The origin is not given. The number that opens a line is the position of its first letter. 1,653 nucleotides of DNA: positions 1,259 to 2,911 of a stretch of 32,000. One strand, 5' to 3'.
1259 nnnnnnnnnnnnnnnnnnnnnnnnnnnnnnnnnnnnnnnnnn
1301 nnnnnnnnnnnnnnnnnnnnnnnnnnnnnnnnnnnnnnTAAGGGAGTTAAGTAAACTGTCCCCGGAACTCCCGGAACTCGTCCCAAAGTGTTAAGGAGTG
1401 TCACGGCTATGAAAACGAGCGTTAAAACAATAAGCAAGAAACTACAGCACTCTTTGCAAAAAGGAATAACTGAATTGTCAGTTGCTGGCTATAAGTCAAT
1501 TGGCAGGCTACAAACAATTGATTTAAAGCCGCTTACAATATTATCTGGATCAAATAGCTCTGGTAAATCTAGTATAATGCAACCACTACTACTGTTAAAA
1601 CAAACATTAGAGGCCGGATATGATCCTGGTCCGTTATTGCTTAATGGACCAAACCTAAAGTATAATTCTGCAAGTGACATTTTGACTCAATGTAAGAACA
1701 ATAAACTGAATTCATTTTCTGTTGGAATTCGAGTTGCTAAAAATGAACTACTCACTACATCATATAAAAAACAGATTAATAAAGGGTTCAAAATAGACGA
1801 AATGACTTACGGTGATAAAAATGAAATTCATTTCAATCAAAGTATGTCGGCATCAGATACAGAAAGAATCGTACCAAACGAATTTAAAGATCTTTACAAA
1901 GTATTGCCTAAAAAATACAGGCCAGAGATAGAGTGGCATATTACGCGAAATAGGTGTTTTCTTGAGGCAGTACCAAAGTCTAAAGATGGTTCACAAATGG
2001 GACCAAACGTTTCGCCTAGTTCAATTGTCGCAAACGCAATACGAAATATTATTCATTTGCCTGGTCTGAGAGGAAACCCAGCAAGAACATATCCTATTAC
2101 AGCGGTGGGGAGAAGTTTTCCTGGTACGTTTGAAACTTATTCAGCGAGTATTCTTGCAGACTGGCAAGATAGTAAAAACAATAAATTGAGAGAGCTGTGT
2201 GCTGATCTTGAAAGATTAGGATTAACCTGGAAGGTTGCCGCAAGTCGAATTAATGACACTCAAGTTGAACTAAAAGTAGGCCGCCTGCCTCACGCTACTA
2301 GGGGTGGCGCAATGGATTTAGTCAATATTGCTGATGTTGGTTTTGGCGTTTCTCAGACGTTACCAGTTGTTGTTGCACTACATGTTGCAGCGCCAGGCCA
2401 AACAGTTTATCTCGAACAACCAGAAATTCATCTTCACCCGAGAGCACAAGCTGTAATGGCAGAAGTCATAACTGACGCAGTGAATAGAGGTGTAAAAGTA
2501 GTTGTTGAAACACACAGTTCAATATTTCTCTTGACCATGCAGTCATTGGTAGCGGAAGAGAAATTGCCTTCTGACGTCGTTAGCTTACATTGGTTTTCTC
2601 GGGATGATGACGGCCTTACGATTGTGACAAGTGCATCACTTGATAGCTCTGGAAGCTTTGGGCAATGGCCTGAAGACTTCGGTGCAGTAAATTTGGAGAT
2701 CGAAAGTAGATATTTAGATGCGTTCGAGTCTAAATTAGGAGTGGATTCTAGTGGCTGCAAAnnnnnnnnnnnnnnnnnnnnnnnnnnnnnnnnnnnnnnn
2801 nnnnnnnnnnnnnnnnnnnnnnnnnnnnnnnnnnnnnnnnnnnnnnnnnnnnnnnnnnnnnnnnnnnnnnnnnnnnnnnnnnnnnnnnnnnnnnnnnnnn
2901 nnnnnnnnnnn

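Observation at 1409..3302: Low-GC two-gene cassette: a DUF3696-type ABC/AAA ATPase translationally coupled to a small PIN-like protein (candidate uncharacterised defence module)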

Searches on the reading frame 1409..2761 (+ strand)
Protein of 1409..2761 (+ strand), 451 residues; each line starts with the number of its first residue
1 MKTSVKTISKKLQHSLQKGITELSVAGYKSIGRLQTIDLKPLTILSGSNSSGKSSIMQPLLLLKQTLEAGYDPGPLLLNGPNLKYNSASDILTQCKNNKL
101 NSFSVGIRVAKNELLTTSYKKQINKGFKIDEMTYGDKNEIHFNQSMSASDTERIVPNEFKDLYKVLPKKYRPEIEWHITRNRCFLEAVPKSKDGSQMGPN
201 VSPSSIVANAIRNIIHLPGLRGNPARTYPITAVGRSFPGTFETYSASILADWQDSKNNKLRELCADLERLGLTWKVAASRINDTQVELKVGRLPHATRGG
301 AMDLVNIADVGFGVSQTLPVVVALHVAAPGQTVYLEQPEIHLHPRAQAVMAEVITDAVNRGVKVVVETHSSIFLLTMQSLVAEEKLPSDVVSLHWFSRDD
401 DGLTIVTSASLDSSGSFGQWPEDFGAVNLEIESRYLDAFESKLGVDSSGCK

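Call 4: search_protein_families(library=pfam, proteins=[window:1409-2761:+], max_evalue=0.1)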
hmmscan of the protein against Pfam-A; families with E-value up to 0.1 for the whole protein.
window:1409-2761:+ (451 aa): 7 families
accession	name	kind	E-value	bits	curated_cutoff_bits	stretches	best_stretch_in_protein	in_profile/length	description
PF13175.12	AAA_15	-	1.7e-21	77.7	32.1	2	305-373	296-373/374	AAA ATPase domain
PF13304.12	AAA_21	-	4.2e-18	66.9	27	2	305-372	233-301/304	AAA domain, putative AbiEii toxin, Type IV TA system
PF13476.12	AAA_23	-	0.00058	21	27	1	23-63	2-42/201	AAA domain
PF11398.14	DUF2813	-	0.00065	19.6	21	1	22-63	5-45/372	Protein of unknown function (DUF2813)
PF12476.13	DUF3696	-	0.001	19.7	22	1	387-424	2-41/52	Protein of unknown function (DUF3696)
PF02463.25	SMC_N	-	0.0015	18.4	40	1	20-60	2-44/220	RecF/RecN/SMC N terminal domain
PF13555.12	AAA_29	-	0.0088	16.2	27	1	30-57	11-39/61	P-loop containing region of AAA domain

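Call 5: search_protein_families(library=padloc, proteins=[window:1409-2761:+], max_evalue=0.1)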
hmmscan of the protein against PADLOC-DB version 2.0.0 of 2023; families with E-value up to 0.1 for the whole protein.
window:1409-2761:+ (451 aa): 103 families (the best 25 are shown)
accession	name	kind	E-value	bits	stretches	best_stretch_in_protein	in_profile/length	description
PDLC03878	NsnB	-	4.8e-54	182.4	1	20-424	2-331/345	-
PDLC04148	HEC-03B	-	4.3e-40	136.1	2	303-425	312-434/458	-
PDLC04707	PDC-M55A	-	1.8e-37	127.4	1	20-424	3-398/421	-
PDLC02979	AriA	-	4.6e-25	87.2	2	301-373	291-372/373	-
PDLC02980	AriA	-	1.7e-17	62.4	2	305-371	233-300/304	-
PDLC04176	HEC-01A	-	4.6e-16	57.1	2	20-143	3-122/371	-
PDLC04178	HEC-01A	-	2.4e-15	54.5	2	19-71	8-59/399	-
PDLC04175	HEC-01A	-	2.6e-15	54.3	2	18-69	4-54/363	-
PDLC04033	PD-T4-4_A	-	4.8e-13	47.1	1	325-381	321-377/460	-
PDLC04177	HEC-01A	-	3.3e-12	44.1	2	278-378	245-344/393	-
PDLC04182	HEC-01A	-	1.1e-10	39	2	320-378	296-355/406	-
PDLC04135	mad3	-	1.2e-10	39.5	1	20-375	2-328/374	mads_3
PDLC04389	PDC-M07A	-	1.8e-10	38.4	1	18-114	4-97/443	-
PDLC02358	Old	-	2.4e-10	37.8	2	20-61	4-44/578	Old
PDLC04183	HEC-01A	-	2.7e-10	37.9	2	18-69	3-53/402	-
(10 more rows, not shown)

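Call 6: search_protein_families(library=ncbifam, proteins=[window:1409-2761:+], max_evalue=0.1)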
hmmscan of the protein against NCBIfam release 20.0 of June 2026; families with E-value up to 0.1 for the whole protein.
window:1409-2761:+ (451 aa): 7 families
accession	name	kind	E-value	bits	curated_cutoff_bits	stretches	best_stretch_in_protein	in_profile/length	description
NF047739.1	antiphage_MADS3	equivalog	1.1e-08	34.7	420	1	20-110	2-92/427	methylation-associated defense system AAA family ATPase MAD3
NF038234.1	retron_eff_Eco8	equivalog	4.3e-05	22.3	250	1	332-374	275-325/679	retron Eco8 family effector endonuclease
NF041760.1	PtuA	equivalog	0.0017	17.4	500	0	20-60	52-92/524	retron Ec78 anti-phage system effector ATPase PtuA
TIGR02169.1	SMC_prok_A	equivalog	0.0045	14.7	729.4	1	20-61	2-44/1165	chromosome segregation protein SMC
TIGR01166.1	cbiO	subfamily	0.0071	15.8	211.8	0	320-370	136-186/190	cobalt ABC transporter, ATP-binding protein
NF010419.0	PRK13845.1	equivalog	0.0086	15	729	1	271-327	360-417/440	putative glycerol-3-phosphate acyltransferase PlsX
NF040873.1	AztA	equivalog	0.0096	15.5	220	0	37-59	15-37/191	zinc ABC transporter ATP-binding protein AztA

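Call 8: search_protein_families(library=phrogs, proteins=[window:1409-2761:+], max_evalue=0.1)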
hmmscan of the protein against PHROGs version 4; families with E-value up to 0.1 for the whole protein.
window:1409-2761:+ (451 aa): 10 families
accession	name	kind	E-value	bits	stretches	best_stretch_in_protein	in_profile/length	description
phrog_21420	-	unknown function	5.3e-39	135.2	2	305-438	501-636/654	-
phrog_14430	-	unknown function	2e-12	48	1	305-382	311-390/444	-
phrog_13167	-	unknown function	1.2e-10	41.9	1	325-384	333-392/477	-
phrog_4747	-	unknown function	1.7e-10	41.6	2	20-62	3-44/610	-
phrog_3940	-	unknown function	2.6e-06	27.5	1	20-156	5-132/537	-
phrog_7507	-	unknown function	1.6e-05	25.4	1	20-159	4-148/483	-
phrog_9802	-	unknown function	2.5e-05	24.5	2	320-373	266-327/438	-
phrog_8323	-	unknown function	4.7e-05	23.1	1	11-143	42-143/623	-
phrog_26705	-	unknown function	0.017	13.9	1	244-289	311-356/1302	-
phrog_77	-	DNA, RNA and nucleotide metabolism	0.032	13.7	1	20-60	298-340/967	SbcC-like subunit of palindrome specific endonuclease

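Call 30: find_homologous_proteins(query=window:1409-2761:+, max_evalue=1e-10)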
Query window:1409-2761:+ (451 aa): 7937 proteins with E <= 1e-10 among 8000 candidates; the best 120 are listed.
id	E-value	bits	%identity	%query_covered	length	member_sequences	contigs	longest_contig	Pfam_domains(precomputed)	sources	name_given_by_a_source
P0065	1.5e-297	1004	100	100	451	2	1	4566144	PF13175.13,PF13304.13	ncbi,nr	ncbi:hypothetical protein RW64_10035 [Geobacter sulfurreducens]|nr:hypothetical protein RW64_10035 [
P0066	1.1e-243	827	81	100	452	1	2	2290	PF13175.13,PF13304.13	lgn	-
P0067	2.8e-157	542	59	95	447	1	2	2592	PF13175.13,PF13304.13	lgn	-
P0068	3.2e-155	535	56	95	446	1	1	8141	PF13175.13,PF13476.13,PF13304.13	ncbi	-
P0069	7.7e-155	534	58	97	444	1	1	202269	PF13175.13,PF13304.13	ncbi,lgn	-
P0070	3.7e-152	525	57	96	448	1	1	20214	PF13175.13,PF13304.13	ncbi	-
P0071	1.9e-151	523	56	95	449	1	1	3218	PF13175.13,PF13304.13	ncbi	-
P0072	7.6e-151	521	57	96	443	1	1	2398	PF13175.13,PF13304.13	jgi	-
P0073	2.7e-150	519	56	97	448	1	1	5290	PF13175.13,PF13304.13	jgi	jgi:predicted ATPase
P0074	3.8e-150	518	55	97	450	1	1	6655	PF13175.13,PF13304.13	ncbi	-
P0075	5.5e-150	518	56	97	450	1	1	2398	PF13175.13,PF13304.13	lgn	-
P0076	1.0e-149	517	56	97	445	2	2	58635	PF13175.13,PF13304.13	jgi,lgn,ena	-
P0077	1.3e-149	517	57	94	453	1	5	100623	PF13175.13,PF13304.13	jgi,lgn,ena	-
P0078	2.1e-149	516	56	96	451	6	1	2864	PF13175.13,PF13304.13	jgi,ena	-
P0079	3.2e-149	515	55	96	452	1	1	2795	PF13175.13,PF13304.13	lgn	-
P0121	4.0e-142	492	55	93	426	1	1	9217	PF12476.14,PF13175.13,PF13476.13,PF13304.13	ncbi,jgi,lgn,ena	jgi:predicted ATPase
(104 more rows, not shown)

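Call 33: find_related_loci(query=A3, collection=metagenome_contigs, flank=5000)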
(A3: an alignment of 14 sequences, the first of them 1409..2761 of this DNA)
Query A3 (451 aa) in metagenome_contigs; peptide patterns used: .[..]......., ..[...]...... (x = any residue, [..] = any of these).
600 stretches matched a pattern (row limit reached: there are more); 508 encode a relative of the query (tblastn E <= 1e-3); the best 80 are kept; 80 distinct loci.
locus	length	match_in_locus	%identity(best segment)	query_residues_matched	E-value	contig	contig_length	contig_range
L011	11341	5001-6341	55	18-445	9e-149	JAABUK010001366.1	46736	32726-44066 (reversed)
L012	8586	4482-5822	51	10-444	7e-148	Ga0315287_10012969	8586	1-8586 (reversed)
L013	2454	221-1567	52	4-451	6e-157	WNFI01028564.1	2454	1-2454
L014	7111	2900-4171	56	18-442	5e-146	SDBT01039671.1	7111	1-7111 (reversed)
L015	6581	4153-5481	53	2-441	6e-143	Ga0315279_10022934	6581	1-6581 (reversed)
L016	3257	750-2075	53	11-444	1e-147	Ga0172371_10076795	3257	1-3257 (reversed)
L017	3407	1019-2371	50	2-443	4e-147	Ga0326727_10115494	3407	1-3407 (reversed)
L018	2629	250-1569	51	17-449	1e-148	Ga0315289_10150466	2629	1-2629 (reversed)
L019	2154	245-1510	52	18-443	2e-150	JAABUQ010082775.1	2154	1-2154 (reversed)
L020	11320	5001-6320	51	9-444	9e-141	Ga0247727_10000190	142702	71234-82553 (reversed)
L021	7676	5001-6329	49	2-440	3e-140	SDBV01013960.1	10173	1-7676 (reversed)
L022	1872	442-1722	51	19-442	1e-150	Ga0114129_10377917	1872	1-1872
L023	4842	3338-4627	50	19-442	1e-141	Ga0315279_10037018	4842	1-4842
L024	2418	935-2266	51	18-443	5e-148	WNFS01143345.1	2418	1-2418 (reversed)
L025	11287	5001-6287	51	18-442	4e-138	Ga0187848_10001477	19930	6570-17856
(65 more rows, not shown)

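Call 66: search_solved_structures(query=A3, max_evalue=0.01)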
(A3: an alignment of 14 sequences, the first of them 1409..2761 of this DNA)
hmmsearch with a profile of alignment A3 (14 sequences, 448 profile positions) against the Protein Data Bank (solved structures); distinct sequences matched with E-value up to 0.01: 2.
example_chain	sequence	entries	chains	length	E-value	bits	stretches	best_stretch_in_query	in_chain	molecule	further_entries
6p74_A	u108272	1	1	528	0.00017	23.7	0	334-375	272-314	Putative ATP-dependent endonuclease of the OLD family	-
9n69_A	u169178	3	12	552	0.0005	22.1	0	18-128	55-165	AAA family ATPase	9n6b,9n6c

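Call 73: predict_structure(alignment_id=A3)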
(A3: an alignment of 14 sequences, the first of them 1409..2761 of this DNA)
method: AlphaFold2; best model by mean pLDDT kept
length: 451 residues; sequences in the alignment: 14
mean_pLDDT: 78.0   pTM: 0.81
mean pLDDT of the five models: 78.0, 77.7, 75.6, 74.2, 70.1
residues with pLDDT >= 90: 120; 70-90: 214; 50-70: 76; < 50: 41
segments of 3 or more residues with pLDDT < 50: 1-14, 222-239, 446-451
pLDDT, mean of each block of 10 residues (from residue 1): 35 59 93 92 85 88 89 84 73 77 93 89 89 86 91 85 72 84 92 80 90 82 42 39 69 87 90 79 68 63 70 75 90 88 85 93 91 87 86 88 85 66 51 66 51 33
secondary structure, 60 per line:
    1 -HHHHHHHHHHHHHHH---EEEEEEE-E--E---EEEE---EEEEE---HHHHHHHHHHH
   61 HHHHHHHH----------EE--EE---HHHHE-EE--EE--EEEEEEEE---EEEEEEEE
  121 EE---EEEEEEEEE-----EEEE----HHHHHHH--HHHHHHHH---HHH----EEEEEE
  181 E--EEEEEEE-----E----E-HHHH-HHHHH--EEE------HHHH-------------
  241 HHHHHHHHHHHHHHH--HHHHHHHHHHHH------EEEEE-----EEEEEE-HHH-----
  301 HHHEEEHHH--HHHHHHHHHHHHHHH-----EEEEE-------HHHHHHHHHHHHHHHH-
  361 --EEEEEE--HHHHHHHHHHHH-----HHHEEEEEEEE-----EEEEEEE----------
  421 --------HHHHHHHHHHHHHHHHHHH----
elements in order: H2-16 E20-26 E35-38 E42-46 H50-68 H88-91 E102-109 E113-122 E126-134 E140-143 H148-154 H157-164 E175-181 E184-190 H203-206 H208-212 E215-217 H224-227 H241-255 H258-269 E276-280 E286-291 E304-306 H312-326 E332-336 H344-359 E363-368 H371-382 E391-398 E404-410 H429-447

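Call 77: fold_search(model_id=the predicted structure, library=pdb)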
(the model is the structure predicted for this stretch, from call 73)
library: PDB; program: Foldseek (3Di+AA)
matches with E <= 10: 1307; with E <= 0.001: 224
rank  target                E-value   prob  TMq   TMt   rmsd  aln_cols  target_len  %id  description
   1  4i99_B                1.1e-12  1.00  0.46  0.61   9.6       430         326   16  Crystal structure of the SmcHead bound to the C-winged helix domain of ScpA (released 2013-01-30)
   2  7q2x_B                2.0e-11  1.00  0.42  0.48  16.1       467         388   12  Cryo-EM structure of clamped S.cerevisiae condensin-DNA complex (Form I) (released 2022-03-23)
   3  8eea_D                2.6e-11  1.00  0.40  0.40  14.4       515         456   13  Structure of E.coli Septu (PtuAB) complex (released 2023-12-27)
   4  9n6b_B                2.6e-11  1.00  0.39  0.35  15.0       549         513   11  Structure of the retron IA complex with HNH nuclease in the "up" orientation (released 2025-04-23)
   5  4i99_A                2.7e-11  1.00  0.45  0.61   9.3       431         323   14  Crystal structure of the SmcHead bound to the C-winged helix domain of ScpA (released 2013-01-30)
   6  5h68_B                4.0e-11  1.00  0.43  0.57  10.1       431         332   13  Crystal structure of an engaged dimer of the Geobacillus stearothermophilus SMC head domain (released 2017-03-15)
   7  6qj2_A                4.0e-11  1.00  0.41  0.51  12.2       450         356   13  Crystal structure of the C. thermophilum condensin Smc4 ATPase head in complex with the C-terminal domain of Brn1 (released 2019-07-03)
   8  8ee4_D                6.0e-11  1.00  0.41  0.46  12.4       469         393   11  Structure of PtuA (released 2024-01-03)
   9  8sux_F                6.7e-11  1.00  0.38  0.46  12.3       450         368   12  Structure of E. coli PtuA hexamer (released 2024-01-10)
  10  5da9_B                8.8e-11  1.00  0.44  0.49  10.8       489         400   13  ATP-gamma-S bound Rad50 from Chaetomium thermophilum in complex with the Rad50-binding domain of Mre11 (released 2016-03-02)
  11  9n6c_D                1.2e-10  1.00  0.41  0.43  12.3       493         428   12  Structure of the Retron IA Complex without the HNH Nuclease (released 2025-04-23)
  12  8sux_C                1.3e-10  1.00  0.39  0.46  13.3       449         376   11  Structure of E. coli PtuA hexamer (released 2024-01-10)
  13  8ee4_C                1.7e-10  1.00  0.41  0.45  13.6       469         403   12  Structure of PtuA (released 2024-01-03)
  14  5h68_A                1.8e-10  1.00  0.44  0.59   9.7       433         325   14  Crystal structure of an engaged dimer of the Geobacillus stearothermophilus SMC head domain (released 2017-03-15)
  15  8ee4_E                1.8e-10  1.00  0.40  0.45  12.8       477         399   12  Structure of PtuA (released 2024-01-03)
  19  8eea_C                2.1e-10  1.00  0.40  0.41  14.3       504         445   12  Structure of E.coli Septu (PtuAB) complex (released 2023-12-27)
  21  8eea_B                2.4e-10  1.00  0.41  0.48  12.4       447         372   12  Structure of E.coli Septu (PtuAB) complex (released 2023-12-27)
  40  8ee4_F                1.3e-09  1.00  0.40  0.45  13.3       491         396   11  Structure of PtuA (released 2024-01-03)
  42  6p74                  1.5e-09  1.00  0.36  0.32  15.4       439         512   12  OLD nuclease from Thermus Scotoductus (released 2020-01-29)
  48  8eea_A                2.2e-09  1.00  0.43  0.50  11.8       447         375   11  Structure of E.coli Septu (PtuAB) complex (released 2023-12-27)
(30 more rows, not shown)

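Call 78: list_cluster_members(proteins=[window:1409-2761:+, P0001])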
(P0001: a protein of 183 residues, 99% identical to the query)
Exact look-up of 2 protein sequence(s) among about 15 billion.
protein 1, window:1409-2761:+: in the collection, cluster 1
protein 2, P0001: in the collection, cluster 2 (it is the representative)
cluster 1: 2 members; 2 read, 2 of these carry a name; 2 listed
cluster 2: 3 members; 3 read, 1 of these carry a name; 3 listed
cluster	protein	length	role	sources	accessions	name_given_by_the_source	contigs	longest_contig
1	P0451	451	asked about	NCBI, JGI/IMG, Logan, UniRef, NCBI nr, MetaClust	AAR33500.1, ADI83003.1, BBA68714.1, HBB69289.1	AAA family ATPase [Geobacter sulfurreducens] | ATPase AAA-type core domain-containing protein n=1 Tax=Geobacter sulfurreducens (strain ... | status=active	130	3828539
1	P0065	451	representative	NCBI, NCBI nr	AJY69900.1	hypothetical protein RW64_10035 [Geobacter sulfurreducens]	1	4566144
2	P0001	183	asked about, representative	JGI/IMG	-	-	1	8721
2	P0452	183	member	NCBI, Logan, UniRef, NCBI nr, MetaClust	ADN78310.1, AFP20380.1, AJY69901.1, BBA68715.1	hypothetical protein [Geobacter sulfurreducens] | PIN domain-containing protein n=1 Tax=Geobacter sulfurreducens (strain ATCC 51573 / DSM ... | status=active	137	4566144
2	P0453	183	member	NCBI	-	-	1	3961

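Call 86: find_related_loci(query=A3, collection=viral_contigs, flank=5000)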
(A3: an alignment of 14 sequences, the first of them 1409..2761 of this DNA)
Query A3 (451 aa) in viral_contigs; peptide patterns used: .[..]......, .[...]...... (x = any residue, [..] = any of these).
258 stretches matched a pattern; 43 encode a relative of the query (tblastn E <= 1e-3); 43 distinct loci.
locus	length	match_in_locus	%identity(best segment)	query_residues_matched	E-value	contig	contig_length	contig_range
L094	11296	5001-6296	48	18-440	1e-119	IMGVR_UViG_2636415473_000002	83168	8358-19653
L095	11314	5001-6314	46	10-438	4e-115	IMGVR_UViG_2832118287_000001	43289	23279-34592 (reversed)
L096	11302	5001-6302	45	16-438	2e-113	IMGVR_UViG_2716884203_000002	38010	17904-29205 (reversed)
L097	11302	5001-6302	45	16-438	2e-113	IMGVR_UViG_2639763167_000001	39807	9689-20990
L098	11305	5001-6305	45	10-443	2e-111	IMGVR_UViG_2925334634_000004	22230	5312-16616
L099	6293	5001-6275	44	20-440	3e-106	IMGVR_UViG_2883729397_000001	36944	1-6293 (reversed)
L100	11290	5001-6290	42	12-437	6e-105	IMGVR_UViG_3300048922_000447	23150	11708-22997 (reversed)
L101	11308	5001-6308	43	16-438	8e-105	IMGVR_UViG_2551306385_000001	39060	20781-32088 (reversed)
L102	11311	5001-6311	42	12-443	4e-93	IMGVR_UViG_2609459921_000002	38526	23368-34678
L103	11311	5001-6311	42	12-443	5e-93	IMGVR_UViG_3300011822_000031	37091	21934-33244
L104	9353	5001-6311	40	20-440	2e-89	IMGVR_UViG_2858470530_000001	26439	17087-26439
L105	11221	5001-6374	25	20-424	4e-26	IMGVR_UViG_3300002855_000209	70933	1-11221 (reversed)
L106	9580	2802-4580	36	14-424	8e-20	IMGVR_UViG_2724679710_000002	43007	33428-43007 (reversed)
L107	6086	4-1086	36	20-424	1e-19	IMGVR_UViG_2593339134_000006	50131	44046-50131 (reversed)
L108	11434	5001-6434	28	23-424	1e-19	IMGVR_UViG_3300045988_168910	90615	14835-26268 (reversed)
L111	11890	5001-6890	32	20-442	1e-18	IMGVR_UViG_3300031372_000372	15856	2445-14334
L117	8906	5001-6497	26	14-426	3e-15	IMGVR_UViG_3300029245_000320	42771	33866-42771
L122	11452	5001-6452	33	36-424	6e-14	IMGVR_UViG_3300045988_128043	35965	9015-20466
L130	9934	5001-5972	31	18-417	4e-12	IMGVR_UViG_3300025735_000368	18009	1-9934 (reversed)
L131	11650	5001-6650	31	12-424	2e-11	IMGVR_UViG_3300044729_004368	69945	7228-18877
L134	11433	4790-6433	33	20-430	1e-10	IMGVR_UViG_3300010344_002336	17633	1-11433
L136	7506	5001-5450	21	299-439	4e-7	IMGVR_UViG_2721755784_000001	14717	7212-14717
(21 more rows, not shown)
